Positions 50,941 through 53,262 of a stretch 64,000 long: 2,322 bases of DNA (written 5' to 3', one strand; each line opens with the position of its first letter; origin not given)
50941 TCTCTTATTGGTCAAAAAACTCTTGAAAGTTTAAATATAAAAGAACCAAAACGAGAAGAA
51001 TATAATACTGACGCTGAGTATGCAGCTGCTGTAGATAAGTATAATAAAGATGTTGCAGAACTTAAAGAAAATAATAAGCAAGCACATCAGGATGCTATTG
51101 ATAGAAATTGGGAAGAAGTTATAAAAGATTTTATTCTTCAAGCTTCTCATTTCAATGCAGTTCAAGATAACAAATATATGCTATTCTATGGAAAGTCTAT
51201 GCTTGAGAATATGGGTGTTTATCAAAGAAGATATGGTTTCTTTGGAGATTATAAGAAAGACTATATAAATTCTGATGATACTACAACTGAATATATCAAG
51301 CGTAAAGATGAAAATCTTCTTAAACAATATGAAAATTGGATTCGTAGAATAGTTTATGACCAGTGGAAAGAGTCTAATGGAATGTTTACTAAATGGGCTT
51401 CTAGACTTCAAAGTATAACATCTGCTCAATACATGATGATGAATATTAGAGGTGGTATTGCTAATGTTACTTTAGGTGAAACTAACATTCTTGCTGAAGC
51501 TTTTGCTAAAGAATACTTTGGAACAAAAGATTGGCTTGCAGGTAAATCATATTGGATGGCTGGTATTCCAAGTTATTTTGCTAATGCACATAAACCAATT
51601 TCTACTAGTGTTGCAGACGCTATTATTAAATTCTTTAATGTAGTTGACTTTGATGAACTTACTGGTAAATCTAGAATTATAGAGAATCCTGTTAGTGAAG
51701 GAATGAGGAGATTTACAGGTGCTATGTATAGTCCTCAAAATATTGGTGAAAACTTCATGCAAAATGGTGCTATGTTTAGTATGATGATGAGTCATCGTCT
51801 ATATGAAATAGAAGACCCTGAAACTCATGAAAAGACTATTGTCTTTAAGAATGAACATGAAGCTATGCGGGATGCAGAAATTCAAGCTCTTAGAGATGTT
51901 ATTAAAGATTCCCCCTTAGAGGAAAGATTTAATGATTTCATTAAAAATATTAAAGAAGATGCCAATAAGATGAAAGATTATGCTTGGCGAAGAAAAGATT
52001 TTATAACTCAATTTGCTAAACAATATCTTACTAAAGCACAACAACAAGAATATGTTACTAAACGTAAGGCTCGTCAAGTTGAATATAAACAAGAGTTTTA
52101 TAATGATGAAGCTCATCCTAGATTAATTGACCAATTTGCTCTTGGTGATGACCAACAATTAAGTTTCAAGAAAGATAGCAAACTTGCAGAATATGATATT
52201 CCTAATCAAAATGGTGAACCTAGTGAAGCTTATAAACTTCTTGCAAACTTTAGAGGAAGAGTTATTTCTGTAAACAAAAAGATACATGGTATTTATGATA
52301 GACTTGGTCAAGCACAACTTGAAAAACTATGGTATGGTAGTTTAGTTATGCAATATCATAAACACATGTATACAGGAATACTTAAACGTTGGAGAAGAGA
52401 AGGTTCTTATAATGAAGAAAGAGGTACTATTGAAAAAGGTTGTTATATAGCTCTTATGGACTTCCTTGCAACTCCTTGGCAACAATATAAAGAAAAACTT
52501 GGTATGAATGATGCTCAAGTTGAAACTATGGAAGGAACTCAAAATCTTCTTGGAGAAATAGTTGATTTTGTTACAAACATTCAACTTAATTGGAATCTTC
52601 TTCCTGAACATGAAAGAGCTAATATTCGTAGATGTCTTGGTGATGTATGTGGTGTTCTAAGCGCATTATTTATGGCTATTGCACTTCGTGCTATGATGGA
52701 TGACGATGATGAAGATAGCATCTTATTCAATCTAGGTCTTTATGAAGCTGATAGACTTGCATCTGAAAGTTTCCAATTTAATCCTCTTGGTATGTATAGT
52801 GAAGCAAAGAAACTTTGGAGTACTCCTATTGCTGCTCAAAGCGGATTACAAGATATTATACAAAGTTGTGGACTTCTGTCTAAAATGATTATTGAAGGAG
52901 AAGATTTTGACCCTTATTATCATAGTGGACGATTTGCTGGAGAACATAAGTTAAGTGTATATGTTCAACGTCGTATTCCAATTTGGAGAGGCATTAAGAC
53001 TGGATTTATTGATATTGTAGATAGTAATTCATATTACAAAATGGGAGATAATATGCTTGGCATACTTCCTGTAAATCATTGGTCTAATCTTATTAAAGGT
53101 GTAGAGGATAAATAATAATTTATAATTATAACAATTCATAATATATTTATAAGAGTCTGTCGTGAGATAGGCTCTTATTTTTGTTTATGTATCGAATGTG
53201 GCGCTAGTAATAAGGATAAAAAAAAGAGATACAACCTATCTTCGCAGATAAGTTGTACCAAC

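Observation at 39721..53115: Single 4464-aa ORF with a DFDID catalytic triad: fused giant virion RNA polymerase candidate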

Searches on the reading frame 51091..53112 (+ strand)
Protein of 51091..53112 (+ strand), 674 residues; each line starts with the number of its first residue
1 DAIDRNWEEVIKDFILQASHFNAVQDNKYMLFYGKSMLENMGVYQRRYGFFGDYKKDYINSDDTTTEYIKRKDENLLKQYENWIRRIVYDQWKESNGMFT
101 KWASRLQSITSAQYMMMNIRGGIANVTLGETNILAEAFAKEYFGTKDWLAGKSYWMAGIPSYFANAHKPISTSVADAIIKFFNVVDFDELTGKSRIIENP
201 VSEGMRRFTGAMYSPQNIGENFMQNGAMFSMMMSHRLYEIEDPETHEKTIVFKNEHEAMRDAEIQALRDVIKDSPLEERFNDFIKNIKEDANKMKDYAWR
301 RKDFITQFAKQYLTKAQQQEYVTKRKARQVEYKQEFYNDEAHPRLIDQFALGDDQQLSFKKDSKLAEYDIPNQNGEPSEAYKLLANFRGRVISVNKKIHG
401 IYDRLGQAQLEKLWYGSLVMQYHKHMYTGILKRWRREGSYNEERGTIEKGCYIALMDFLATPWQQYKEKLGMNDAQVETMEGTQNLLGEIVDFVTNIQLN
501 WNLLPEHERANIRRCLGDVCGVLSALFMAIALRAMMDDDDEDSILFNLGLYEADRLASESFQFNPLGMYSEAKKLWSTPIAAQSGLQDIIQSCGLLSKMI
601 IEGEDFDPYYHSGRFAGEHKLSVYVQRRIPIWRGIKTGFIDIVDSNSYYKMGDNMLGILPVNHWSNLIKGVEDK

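Call 76: find_homologous_proteins(query=window:51091-53112:+, max_evalue=0.0001)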
Query window:51091-53112:+ (674 aa): 91 proteins with E <= 0.0001 among 4380 candidates.
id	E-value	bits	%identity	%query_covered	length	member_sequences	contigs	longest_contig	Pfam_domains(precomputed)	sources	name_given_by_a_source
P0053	4.7e-228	777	53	97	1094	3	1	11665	-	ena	-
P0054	3.6e-225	767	54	98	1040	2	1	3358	-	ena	-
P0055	7.2e-224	763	53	99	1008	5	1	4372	-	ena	-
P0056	1.0e-219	749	51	99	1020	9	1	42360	-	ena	-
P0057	1.5e-218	745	51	99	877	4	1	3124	-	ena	-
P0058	2.0e-217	742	51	99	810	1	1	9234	-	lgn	-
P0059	5.3e-214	730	51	98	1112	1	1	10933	-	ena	-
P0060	1.8e-204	699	49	99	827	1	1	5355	-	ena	-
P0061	4.0e-198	678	49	99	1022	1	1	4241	-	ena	-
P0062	1.7e-188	646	47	97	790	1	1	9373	-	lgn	-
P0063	3.7e-188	645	46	99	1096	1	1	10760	-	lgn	-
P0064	6.5e-175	601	50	82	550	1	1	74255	-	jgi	jgi:hypothetical protein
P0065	1.1e-173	597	43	98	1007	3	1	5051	-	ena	-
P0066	2.4e-168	580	43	98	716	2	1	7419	-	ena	-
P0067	2.5e-168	579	42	99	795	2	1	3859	-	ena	-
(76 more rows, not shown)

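Call 89: predict_structure(alignment_id=A5)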
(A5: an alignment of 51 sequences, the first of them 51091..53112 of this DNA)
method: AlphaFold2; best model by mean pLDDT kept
length: 674 residues; sequences in the alignment: 51
mean_pLDDT: 78.7   pTM: 0.80
mean pLDDT of the five models: 78.7, 78.2, 75.5, 75.1, 70.4
residues with pLDDT >= 90: 198; 70-90: 285; 50-70: 166; < 50: 25
segments of 3 or more residues with pLDDT < 50: 1-4, 194-198, 473-478, 647-652
pLDDT, mean of each block of 10 residues (from residue 1): 51 67 77 87 78 84 86 87 79 68 68 69 80 92 94 92 85 93 72 49 58 73 92 95 86 91 91 91 90 88 90 92 94 94 96 94 92 81 93 87 60 65 70 89 90 89 75 47 71 88 92 89 84 72 74 80 72 58 59 70 74 70 73 68 55 53 70 52
secondary structure, 60 per line:
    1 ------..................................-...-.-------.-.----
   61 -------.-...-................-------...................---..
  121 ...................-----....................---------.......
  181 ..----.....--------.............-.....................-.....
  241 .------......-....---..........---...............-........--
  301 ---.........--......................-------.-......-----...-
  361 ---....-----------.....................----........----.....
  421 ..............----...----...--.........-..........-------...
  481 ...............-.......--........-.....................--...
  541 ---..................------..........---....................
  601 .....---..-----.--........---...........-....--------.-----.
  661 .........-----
elements in order (helices of 4 or more, strands of 3 or more residues): H7-40 E42-44 E70-72 H74-89 H97-115 H119-139 H145-164 H174-182 H187-191 H200-212 H214-234 E236-241 E248-253 H255-258 H262-271 H275-289 H291-298 H304-312 H315-336 E349-351 E357-359 H364-367 H379-399 H404-411 H416-434 E439-441 E446-448 H451-459 H461-470 H478-495 H497-503 H506-513 H515-535 H544-561 H568-577 H581-605 H620-626 H630-640 H642-645 H661-669

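Call 92: fold_search(model_id=the predicted structure, library=pdb)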
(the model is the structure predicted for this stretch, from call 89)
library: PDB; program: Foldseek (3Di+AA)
matches with E <= 10: 70; with E <= 0.001: 0
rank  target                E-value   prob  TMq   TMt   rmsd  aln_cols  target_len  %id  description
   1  8sf0_A                1.6e-01  0.08  0.09  0.09  36.2       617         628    9  Cryo-EM Structure of RyR1 + cAMP (Local Refinement of TMD) (released 2023-05-24)
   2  8sew_A                2.8e-01  0.08  0.09  0.09  35.3       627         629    8  Cryo-EM Structure of RyR1 + ADP (Local Refinement of TMD) (released 2023-05-24)
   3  9j9z_A                3.9e-01  0.07  0.09  0.10  30.4       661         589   12  Cryo-EM structure of Outward state Anhydromuropeptide permease (AmpG) complex with GlcNAc-1,6-anhMurNAc (released 2025-07-16)
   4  6pzt_A                8.9e-01  0.06  0.10  0.13  25.9       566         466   10  cryo-EM structure of human NKCC1 (released 2020-03-25)
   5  4tpj_B                1.2e+00  0.05  0.10  0.12  23.6       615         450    9  Selectivity mechanism of a bacterial homologue of the human drug peptide transporters PepT1 and PepT2 (released 2014-07-09)
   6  7waz_A                1.2e+00  0.05  0.07  0.05  24.9       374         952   11  PlmCasX-sgRNAv1-dsDNA ternary complex at ts loading state (released 2022-03-16)
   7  8w20_A                1.2e+00  0.02  0.06  0.06  62.2       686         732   10  Umb1 umbrella toxin particle (released 2024-04-17)
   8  7n3n_B                1.4e+00  0.04  0.10  0.09  27.9       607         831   12  CryoEM structure of human NKCC1 state Fu-I (released 2022-09-28)
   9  7wax                  1.6e+00  0.05  0.11  0.13  27.2       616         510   10  MurJ inward occluded form (released 2022-06-01)
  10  6f2g_A                1.7e+00  0.03  0.09  0.12  24.9       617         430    9  Bacterial asc transporter crystal structure in open to in conformation (released 2019-04-24)
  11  7wag                  2.3e+00  0.04  0.11  0.13  29.6       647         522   10  Crystal structure of MurJ squeezed form (released 2022-06-01)
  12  3s4z_A                2.7e+00  0.02  0.10  0.08  29.5       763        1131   11  Structure of a Y DNA-FANCI complex (released 2011-07-27)
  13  7y83_D                3.0e+00  0.03  0.07  0.07  21.2       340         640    9  CryoEM structure of type III-E CRISPR Craspase gRAMP-crRNA in complex with TPR-CHAT protease bound to non-self RNA tar (released 2022-12-14)
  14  7ynj_A                3.0e+00  0.02  0.09  0.10  29.0       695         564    8  Structure of human SGLT2-MAP17 complex bound with substrate AMG in the occluded conformation (released 2023-05-31)
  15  9g8j_C                3.1e+00  0.02  0.09  0.09  30.1       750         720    9  Structure of K+-dependent Na+-PPase from Thermotoga maritima in complex with zoledronate (released 2025-06-04)
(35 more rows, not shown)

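Call 94: fold_search(model_id=the predicted structure, library=viral)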
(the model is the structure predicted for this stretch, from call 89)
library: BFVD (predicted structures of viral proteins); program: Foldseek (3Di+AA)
matches with E <= 10: 202; with E <= 0.001: 23
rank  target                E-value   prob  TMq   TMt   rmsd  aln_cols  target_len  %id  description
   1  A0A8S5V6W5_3          1.1e-47  1.00  0.91  0.42   2.7       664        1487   43  Uncharacterized protein [CrAss-like virus sp. ctXt06]
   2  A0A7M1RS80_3          3.9e-43  1.00  0.87  0.44   3.6       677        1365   38  (no name in the UniProt tables at hand)
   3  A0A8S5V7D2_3          2.6e-42  1.00  0.88  0.41   3.2       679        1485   38  Uncharacterized protein [CrAss-like virus sp. ctUXy6]
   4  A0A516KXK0            4.0e-22  1.00  0.68  0.35   5.8       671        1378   21  (no name in the UniProt tables at hand)
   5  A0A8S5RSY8            2.3e-18  1.00  0.61  0.64   6.1       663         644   17  Uncharacterized protein (Fragment) [CrAss-like virus sp. ctZ6R2]
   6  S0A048                1.1e-15  1.00  0.55  0.27   8.3       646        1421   16  Structural protein [Cellulophaga phage phi14:2]
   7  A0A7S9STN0            2.2e-15  1.00  0.61  0.41   6.9       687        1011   16  Uncharacterized protein [Virus NIOZ-UU157]
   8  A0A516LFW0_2          4.8e-15  1.00  0.61  0.33   5.1       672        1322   17  (no name in the UniProt tables at hand)
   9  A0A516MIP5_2          5.5e-15  1.00  0.61  0.49   6.8       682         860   14  (no name in the UniProt tables at hand)
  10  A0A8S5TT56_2          1.8e-14  1.00  0.57  0.48   7.2       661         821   14  PD-(D/E)XK endonuclease-like domain-containing protein [CrAss-like virus sp. ct3KQ27]
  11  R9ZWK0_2              4.4e-14  1.00  0.62  0.45   6.5       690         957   13  Structural protein [Cellulophaga phage phi17:2]
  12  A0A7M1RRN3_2          5.6e-14  1.00  0.52  0.40   9.0       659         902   16  Exonuclease [uncultured phage cr4_1]
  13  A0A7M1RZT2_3          2.4e-13  1.00  0.45  0.24  19.0       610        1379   22  Uncharacterized protein [uncultured phage cr127_1]
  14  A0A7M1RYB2            1.6e-12  1.00  0.51  0.28   9.0       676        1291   16  Putative RNA-polymerase subunit [uncultured phage cr111_1]
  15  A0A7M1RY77            2.5e-10  1.00  0.53  0.30  10.7       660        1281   16  Uncharacterized protein [uncultured phage cr116_1]
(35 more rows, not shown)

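Call 95: search_protein_families(library=pfam, proteins=[window:51091-53112:+], max_evalue=1)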
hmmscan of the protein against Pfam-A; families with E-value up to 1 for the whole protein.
window:51091-53112:+ (674 aa): 2 families
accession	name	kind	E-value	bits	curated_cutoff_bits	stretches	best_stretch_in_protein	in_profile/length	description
PF00545.25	Ribonuclease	-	0.024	15.6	24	1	307-384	12-73/98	ribonuclease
PF11490.13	DNA_pol3_a_NII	-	0.11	12.8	26.3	1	233-327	16-115/117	DNA polymerase III polC-type N-terminus II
